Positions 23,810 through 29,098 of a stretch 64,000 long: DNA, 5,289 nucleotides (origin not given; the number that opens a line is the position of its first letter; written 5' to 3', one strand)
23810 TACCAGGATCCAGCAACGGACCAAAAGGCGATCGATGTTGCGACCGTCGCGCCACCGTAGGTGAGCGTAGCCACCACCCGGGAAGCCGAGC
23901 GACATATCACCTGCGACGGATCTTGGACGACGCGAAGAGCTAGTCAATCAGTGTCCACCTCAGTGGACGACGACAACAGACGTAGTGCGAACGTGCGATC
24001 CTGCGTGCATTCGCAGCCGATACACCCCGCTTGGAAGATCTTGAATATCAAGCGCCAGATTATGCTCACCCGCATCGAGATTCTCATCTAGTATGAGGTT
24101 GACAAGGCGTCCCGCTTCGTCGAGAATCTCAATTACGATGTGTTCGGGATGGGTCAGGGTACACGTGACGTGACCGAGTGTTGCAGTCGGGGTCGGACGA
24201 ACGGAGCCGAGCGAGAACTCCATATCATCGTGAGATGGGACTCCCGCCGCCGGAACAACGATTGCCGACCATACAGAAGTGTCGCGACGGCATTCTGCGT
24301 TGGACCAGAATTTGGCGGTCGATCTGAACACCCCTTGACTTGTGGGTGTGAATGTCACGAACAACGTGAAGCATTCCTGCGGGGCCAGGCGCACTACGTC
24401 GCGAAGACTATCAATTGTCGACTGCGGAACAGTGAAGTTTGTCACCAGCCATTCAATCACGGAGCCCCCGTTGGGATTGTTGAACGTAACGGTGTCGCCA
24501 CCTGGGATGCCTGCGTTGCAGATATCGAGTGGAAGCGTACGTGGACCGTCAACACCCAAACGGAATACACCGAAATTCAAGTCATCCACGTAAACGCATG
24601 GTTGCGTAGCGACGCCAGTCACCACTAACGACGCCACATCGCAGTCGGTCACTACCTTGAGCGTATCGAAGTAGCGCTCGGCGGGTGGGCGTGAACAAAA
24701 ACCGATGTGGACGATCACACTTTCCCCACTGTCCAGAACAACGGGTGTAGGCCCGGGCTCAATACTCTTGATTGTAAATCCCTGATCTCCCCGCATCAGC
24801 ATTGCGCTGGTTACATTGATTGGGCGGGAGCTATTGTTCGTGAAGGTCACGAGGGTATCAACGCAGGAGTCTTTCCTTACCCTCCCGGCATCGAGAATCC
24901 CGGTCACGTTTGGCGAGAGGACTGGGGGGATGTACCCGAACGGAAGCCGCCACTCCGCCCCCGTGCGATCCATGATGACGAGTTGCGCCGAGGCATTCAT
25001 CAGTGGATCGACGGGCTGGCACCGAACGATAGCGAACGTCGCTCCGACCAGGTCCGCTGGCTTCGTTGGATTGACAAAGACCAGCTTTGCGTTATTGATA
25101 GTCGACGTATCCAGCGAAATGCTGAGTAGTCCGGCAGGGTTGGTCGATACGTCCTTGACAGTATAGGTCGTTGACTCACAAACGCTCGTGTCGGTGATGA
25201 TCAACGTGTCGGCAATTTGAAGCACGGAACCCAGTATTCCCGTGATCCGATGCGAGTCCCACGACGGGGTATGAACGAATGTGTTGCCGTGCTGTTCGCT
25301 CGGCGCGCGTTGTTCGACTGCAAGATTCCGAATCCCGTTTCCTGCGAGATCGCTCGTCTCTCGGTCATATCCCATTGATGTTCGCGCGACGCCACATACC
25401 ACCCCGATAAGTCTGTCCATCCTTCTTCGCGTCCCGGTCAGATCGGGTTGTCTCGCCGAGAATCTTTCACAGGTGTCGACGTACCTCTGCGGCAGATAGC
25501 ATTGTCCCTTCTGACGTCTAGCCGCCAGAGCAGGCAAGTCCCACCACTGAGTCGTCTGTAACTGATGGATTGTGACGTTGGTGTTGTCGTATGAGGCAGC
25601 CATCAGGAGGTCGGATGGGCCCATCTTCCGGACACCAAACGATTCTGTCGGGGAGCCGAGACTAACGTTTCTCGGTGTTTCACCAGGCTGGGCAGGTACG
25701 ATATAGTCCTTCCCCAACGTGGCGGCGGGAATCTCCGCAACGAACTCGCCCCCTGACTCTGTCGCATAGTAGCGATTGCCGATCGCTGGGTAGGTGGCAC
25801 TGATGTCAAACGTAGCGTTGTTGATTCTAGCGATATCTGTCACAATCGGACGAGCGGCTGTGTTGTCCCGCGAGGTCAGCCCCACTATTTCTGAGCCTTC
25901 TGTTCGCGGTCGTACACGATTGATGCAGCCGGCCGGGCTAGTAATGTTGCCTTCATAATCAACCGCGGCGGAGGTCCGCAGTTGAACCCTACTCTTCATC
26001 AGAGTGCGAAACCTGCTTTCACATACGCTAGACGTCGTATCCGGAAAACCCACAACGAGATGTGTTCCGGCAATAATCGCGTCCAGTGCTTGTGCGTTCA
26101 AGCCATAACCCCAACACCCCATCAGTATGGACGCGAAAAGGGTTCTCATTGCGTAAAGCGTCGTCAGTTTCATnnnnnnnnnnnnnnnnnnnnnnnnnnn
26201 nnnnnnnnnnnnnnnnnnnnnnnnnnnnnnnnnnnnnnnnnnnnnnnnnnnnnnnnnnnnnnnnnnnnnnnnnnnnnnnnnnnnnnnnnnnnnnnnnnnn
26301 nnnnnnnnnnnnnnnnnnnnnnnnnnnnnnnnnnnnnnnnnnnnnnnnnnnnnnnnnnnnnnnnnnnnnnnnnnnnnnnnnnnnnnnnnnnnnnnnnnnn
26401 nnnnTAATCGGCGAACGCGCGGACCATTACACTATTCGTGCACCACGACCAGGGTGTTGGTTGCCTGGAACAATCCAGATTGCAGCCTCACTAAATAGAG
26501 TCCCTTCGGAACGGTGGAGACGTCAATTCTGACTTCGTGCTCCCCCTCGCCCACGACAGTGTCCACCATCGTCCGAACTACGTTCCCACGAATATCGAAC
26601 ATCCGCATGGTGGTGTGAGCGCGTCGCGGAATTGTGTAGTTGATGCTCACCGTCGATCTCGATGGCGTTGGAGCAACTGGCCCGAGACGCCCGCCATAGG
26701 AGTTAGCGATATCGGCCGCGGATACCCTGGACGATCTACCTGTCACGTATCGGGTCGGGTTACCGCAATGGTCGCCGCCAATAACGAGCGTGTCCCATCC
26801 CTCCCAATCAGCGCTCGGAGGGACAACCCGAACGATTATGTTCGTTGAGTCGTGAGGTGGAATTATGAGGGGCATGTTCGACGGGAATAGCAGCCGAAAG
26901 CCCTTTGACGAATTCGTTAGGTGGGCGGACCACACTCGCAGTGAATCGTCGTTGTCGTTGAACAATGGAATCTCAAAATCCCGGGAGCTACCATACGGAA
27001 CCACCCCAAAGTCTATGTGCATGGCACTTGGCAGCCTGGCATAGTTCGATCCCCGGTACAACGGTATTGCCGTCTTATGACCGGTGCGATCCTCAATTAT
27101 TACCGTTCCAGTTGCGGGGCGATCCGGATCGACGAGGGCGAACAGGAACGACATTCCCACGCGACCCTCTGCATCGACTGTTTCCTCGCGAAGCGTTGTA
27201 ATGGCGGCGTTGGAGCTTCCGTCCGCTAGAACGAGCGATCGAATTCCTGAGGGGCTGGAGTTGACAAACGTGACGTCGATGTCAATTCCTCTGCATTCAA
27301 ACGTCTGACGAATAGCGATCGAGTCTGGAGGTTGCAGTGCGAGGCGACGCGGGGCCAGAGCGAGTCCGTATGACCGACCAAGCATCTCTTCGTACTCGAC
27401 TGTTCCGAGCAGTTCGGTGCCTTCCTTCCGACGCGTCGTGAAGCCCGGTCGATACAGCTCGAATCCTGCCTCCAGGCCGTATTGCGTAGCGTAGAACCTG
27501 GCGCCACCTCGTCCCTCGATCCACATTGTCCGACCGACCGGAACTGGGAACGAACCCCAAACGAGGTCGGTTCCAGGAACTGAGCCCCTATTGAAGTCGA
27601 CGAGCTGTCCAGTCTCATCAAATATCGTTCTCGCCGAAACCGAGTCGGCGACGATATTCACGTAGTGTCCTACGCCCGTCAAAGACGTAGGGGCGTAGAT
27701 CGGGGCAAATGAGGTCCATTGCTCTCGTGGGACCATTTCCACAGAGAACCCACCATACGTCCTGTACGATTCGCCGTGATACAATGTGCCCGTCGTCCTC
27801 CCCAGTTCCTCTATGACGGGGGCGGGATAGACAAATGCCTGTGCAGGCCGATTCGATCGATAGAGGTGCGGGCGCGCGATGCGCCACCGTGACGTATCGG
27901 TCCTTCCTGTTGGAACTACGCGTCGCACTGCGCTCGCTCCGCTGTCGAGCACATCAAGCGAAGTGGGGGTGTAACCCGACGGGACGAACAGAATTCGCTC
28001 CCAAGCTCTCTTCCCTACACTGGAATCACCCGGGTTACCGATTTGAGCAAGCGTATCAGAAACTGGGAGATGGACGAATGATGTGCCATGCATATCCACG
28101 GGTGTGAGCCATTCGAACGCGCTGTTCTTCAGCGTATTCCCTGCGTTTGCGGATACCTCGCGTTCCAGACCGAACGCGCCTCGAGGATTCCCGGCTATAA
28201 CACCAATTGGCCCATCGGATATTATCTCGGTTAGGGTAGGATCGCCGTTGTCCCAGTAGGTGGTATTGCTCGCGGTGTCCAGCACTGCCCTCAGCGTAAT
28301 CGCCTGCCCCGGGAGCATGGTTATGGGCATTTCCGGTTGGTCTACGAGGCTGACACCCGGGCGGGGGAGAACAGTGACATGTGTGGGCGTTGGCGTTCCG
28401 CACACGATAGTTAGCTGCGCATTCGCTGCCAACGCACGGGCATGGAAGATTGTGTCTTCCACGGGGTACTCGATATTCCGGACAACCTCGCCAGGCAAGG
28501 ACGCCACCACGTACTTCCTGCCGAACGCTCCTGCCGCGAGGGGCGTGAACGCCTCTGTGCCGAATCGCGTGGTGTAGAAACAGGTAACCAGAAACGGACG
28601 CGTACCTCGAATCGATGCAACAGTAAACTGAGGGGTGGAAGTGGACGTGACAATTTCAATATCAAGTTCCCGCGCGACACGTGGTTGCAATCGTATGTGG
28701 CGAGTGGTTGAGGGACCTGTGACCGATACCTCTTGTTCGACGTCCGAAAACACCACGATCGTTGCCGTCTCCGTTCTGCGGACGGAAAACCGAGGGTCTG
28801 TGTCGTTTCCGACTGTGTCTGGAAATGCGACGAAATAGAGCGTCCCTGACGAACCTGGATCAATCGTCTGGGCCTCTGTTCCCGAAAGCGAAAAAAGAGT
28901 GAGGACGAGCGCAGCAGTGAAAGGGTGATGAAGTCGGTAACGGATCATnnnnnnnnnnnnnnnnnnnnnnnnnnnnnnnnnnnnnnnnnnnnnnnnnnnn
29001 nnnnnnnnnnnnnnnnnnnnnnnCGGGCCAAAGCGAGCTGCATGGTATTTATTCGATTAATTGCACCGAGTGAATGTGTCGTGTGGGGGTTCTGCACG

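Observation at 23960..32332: Three tandem paralogous T9SS cargo proteins (737, 838 and 989 aa)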

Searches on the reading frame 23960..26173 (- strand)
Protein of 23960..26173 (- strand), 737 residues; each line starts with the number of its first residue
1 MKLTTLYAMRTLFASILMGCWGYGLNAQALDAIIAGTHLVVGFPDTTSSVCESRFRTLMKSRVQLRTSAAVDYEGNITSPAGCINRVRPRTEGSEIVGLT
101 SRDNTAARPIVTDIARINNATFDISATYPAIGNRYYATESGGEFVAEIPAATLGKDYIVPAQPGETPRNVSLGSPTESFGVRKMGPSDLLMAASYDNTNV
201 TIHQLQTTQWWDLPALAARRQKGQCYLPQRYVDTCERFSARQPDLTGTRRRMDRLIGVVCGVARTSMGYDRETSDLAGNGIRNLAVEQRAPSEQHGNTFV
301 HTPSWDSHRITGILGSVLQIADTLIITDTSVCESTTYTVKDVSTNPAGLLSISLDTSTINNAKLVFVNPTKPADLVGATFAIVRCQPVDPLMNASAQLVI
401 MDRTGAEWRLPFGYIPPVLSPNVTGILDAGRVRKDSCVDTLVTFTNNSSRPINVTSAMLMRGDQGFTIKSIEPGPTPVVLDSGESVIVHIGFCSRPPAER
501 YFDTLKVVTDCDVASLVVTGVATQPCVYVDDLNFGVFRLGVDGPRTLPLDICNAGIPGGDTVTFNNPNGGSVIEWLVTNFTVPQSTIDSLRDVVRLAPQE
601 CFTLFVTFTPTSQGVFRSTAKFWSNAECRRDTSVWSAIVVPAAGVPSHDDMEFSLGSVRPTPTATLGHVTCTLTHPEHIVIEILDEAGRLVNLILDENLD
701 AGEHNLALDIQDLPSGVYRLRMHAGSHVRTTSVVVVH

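Call 3: search_protein_families(library=pfam, proteins=[window:23960-26173:-], max_evalue=1)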
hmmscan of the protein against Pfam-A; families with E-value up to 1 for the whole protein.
window:23960-26173:- (737 aa): 6 families
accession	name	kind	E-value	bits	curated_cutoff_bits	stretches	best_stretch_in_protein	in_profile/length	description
PF15780.11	ASH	-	2.2e-06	28.2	27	1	560-628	27-94/98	Abnormal spindle-like microcephaly-assoc'd, ASPM-SPD-2-Hydin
PF17517.7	IgGFc_binding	-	4.4e-06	26.6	25.6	1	149-304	7-133/297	IgGFc binding protein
PF18962.6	Por_Secre_tail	-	4.2e-05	24.2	27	1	674-734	17-74/75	Secretion system C-terminal sorting domain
PF22073.2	Cep192_D4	-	0.00061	20.4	35.5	1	592-622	62-92/112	Cep192 domain 4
PF13860.13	FlgD_ig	-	0.0075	16.7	27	1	667-724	12-75/79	FlgD Ig-like domain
PF08348.17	PAS_6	-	0.24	11.7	27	1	329-363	79-113/115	YheO-like PAS domain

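Call 4: search_protein_families(library=ncbifam, proteins=[window:23960-26173:-], max_evalue=1)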
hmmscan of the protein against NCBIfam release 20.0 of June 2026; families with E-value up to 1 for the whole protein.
window:23960-26173:- (737 aa): 4 families
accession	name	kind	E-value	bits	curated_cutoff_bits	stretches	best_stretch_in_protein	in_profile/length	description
TIGR04183.1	Por_Secre_tail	domain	0.00063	19.7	23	1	660-735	3-71/72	T9SS type A sorting domain-containing protein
NF012200.0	choice_anch_D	domain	0.025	15.1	45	1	530-626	22-105/108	choice-of-anchor D domain-containing protein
NF038113.1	T9SSA_dep_M36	equivalog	0.13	10.3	885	1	656-735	793-868/869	T9SS-dependent M36 family metallopeptidase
NF052323.1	T9SSA_dep_M6i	equivalog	0.17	9.7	600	1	662-734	964-1036/1043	T9SS-dependent M6-like inactivated metalloprotease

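Call 44: find_homologous_proteins(query=window:23960-26173:-)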
Query window:23960-26173:- (737 aa): 1 proteins with E <= 0.001 among 8000 candidates.
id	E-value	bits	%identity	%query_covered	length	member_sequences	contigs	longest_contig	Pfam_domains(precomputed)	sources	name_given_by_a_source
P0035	0.0e+0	1671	99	100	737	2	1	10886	PF15780.12,PF17517.8,PF18962.8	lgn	-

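Call 45: find_encoding_contigs(protein=P0035, flank=10000, max_places=4)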
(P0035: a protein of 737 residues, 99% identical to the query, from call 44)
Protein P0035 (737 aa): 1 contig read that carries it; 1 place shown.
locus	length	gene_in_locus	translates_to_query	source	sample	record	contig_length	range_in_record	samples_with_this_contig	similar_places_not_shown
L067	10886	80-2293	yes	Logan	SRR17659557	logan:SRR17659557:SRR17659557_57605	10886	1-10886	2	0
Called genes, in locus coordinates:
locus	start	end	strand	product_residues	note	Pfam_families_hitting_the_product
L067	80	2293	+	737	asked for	PF15780:ASH (faint), PF17517:IgGFc_binding (faint), PF18962:Por_Secre_tail (weak)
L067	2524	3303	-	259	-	PF09992:NAGPA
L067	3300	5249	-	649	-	-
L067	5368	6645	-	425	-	PF05221:AdoHcyase, PF00670:AdoHcyase_NAD, PF02826:2-Hacid_dh_C, PF07991:KARI_N (weak)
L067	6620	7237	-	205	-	PF05148:Methyltransf_8 (weak), PF08241:Methyltransf_11, PF08242:Methyltransf_12 (weak), PF13489:Methyltransf_23, PF13649:Methyltransf_25 (weak), PF13847:Methyltransf_31 (faint)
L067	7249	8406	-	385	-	PF00438:S-AdoMet_synt_N, PF02772:S-AdoMet_synt_M, PF02773:S-AdoMet_synt_C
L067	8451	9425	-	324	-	PF00483:NTP_transferase, PF12804:NTP_transf_3 (weak), PF25087:GMPPB_C (weak)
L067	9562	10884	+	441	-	?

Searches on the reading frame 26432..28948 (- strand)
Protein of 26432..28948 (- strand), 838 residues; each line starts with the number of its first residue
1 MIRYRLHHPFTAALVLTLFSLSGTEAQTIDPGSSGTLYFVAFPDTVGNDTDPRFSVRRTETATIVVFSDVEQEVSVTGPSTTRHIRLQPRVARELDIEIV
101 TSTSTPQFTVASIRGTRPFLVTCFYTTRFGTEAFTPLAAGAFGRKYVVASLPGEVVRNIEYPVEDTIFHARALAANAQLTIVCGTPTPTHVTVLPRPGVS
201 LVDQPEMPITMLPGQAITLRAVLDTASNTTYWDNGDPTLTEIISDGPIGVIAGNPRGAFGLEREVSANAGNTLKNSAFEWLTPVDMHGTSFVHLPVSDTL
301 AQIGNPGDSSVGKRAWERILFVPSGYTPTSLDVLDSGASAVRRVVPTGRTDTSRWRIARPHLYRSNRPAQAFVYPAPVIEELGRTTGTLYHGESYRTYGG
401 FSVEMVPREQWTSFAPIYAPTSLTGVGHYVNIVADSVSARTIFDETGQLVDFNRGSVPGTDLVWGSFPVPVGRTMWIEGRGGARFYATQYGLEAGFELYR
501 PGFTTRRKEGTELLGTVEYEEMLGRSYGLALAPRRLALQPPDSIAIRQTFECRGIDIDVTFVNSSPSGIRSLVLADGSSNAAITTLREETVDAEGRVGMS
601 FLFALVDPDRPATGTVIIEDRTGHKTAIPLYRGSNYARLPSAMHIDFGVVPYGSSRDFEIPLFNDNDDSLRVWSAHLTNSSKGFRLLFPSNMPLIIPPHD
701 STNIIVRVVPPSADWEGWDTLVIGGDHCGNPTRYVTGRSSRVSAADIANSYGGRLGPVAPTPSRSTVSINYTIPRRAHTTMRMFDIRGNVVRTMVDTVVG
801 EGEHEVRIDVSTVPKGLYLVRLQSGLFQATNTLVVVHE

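Call 3: search_protein_families(library=pfam, proteins=[window:26432-28948:-], max_evalue=1)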
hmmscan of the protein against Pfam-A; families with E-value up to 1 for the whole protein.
window:26432-28948:- (838 aa): 4 families
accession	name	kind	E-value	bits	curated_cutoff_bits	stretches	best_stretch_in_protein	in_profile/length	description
PF17517.7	IgGFc_binding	-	3e-10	40.3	25.6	1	140-491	9-297/297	IgGFc binding protein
PF18962.6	Por_Secre_tail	-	3e-08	34.3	27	1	760-835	3-75/75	Secretion system C-terminal sorting domain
PF15780.11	ASH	-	0.0025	18.4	27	1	643-708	12-74/98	Abnormal spindle-like microcephaly-assoc'd, ASPM-SPD-2-Hydin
PF13860.13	FlgD_ig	-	0.0052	17.2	27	1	765-823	10-74/79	FlgD Ig-like domain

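Call 4: search_protein_families(library=ncbifam, proteins=[window:26432-28948:-], max_evalue=1)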
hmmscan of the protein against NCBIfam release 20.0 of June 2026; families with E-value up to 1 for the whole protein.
window:26432-28948:- (838 aa): 3 families
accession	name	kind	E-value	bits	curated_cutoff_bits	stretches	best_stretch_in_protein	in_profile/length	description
TIGR04183.1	Por_Secre_tail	domain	4.8e-07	29.7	23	1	758-835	1-71/72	T9SS type A sorting domain-containing protein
NF052323.1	T9SSA_dep_M6i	equivalog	8.5e-05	20.7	600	1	760-824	962-1026/1043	T9SS-dependent M6-like inactivated metalloprotease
NF038113.1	T9SSA_dep_M36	equivalog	0.00094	17.4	885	1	758-835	795-868/869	T9SS-dependent M36 family metallopeptidase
